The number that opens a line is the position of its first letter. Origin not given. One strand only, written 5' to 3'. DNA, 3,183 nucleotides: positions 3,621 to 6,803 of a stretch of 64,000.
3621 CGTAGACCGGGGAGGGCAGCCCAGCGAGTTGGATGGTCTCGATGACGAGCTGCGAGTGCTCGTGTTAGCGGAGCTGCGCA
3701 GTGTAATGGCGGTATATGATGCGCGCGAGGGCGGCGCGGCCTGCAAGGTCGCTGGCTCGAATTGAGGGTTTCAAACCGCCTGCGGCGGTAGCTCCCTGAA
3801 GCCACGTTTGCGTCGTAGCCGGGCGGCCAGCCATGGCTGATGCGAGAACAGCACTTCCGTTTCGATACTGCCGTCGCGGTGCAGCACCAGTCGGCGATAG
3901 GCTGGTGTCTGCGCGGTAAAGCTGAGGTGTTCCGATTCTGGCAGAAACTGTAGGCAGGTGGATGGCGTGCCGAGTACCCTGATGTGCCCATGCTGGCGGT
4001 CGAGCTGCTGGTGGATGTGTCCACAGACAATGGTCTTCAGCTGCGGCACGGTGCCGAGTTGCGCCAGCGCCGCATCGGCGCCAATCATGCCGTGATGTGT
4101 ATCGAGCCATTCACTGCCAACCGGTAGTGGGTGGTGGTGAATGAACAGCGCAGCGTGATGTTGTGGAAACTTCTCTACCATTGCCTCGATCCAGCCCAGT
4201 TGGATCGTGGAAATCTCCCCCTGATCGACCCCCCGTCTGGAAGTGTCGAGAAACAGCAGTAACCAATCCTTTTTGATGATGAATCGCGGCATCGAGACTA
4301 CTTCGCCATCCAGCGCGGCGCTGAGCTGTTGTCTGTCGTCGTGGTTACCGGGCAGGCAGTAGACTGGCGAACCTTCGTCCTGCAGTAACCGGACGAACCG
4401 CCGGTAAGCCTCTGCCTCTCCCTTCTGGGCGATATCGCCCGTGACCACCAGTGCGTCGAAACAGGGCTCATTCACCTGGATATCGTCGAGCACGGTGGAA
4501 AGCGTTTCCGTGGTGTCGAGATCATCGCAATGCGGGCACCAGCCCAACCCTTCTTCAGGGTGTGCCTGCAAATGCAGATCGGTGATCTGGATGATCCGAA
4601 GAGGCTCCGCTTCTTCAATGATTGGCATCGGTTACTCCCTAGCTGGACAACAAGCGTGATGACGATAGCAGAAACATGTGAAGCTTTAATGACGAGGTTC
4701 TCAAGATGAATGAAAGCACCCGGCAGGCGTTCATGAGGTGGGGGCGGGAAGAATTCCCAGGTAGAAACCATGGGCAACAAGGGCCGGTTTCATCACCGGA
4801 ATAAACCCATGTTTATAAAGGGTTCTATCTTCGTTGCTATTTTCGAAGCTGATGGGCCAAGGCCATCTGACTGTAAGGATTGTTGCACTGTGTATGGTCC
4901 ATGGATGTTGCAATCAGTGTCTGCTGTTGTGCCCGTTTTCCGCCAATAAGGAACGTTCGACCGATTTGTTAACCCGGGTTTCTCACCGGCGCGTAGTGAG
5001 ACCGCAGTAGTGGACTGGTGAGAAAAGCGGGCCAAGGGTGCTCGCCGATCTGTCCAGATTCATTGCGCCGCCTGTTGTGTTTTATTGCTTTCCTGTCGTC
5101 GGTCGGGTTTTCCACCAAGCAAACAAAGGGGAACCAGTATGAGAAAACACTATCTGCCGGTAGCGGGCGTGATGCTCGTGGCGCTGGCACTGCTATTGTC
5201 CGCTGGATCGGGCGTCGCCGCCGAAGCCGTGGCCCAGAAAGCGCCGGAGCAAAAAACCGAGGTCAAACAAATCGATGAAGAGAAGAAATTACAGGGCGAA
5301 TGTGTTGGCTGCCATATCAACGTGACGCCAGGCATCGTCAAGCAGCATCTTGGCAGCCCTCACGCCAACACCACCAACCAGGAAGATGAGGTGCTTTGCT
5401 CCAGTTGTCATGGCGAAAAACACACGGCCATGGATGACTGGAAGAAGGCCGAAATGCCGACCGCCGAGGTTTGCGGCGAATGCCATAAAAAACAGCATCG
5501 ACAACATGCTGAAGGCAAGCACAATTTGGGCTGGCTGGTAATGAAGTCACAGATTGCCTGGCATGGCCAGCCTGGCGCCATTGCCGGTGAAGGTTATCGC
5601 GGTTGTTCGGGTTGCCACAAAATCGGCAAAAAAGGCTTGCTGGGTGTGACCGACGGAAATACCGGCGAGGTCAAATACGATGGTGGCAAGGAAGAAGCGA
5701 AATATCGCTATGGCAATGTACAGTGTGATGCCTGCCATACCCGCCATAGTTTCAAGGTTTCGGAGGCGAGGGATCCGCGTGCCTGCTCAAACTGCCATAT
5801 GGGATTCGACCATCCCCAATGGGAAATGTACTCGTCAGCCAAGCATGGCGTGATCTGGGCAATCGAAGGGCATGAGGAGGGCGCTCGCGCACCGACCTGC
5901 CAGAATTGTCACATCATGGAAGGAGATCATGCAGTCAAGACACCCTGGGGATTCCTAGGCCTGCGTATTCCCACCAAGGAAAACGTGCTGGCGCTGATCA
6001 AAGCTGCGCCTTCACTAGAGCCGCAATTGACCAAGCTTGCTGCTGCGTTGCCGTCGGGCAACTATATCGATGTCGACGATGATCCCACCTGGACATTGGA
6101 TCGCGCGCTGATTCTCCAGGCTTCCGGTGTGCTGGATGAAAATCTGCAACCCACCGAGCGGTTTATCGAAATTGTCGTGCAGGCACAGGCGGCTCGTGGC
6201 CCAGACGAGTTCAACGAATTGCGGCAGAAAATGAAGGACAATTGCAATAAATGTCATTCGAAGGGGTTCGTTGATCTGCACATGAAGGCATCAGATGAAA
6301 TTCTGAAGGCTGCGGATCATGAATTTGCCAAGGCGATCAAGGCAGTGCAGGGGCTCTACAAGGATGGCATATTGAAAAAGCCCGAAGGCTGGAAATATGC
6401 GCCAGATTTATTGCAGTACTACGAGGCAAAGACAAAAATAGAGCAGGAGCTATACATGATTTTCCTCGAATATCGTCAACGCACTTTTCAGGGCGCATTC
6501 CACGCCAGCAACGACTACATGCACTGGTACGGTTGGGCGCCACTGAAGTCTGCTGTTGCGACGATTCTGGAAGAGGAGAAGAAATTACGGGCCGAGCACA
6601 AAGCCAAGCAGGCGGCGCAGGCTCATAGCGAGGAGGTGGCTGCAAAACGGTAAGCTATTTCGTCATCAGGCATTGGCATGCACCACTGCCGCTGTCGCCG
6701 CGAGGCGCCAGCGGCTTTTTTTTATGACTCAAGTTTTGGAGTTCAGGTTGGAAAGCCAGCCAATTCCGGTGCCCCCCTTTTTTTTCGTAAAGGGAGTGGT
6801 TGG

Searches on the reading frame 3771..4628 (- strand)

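Call 83: search_protein_families(library=pfam, proteins=[window:3771-4628:-], max_evalue=0.00001)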
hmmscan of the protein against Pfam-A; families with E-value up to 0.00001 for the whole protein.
window:3771-4628:- (285 aa): 2 families
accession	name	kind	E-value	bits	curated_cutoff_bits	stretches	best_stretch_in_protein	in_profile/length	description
PF00149.33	Metallophos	-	1.7e-18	68.1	21.5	1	10-207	1-190/191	Calcineurin-like phosphoesterase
PF12850.12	Metallophos_2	-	2.8e-06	27.8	27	1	11-219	2-130/154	Calcineurin-like phosphoesterase superfamily domain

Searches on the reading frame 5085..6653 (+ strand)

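Call 83: search_protein_families(library=pfam, proteins=[window:5085-6653:+], max_evalue=0.00001)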
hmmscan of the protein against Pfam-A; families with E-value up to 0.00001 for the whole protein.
window:5085-6653:+ (522 aa): 4 families
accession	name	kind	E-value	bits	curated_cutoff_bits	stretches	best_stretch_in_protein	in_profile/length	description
PF13447.11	Multi-haem_cyto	-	5.2e-22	78.8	21.9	1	211-281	95-179/269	Seven times multi-haem cytochrome CxxCH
PF22113.1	Mtrc-MtrF_II-IV_dom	-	1.3e-07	31.8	30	0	62-182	73-167/176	Outer membrane cytochrome MtrC/MtrF-like, domains II/IV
PF14522.11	Cytochrome_C7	-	3.8e-07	30.3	24.8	0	68-135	11-67/67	Cytochrome c7 and related cytochrome c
PF09699.15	Paired_CXXCH_1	-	5.6e-07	29.6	20.6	0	70-113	6-40/41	Doubled CXXCH motif (Paired_CXXCH_1)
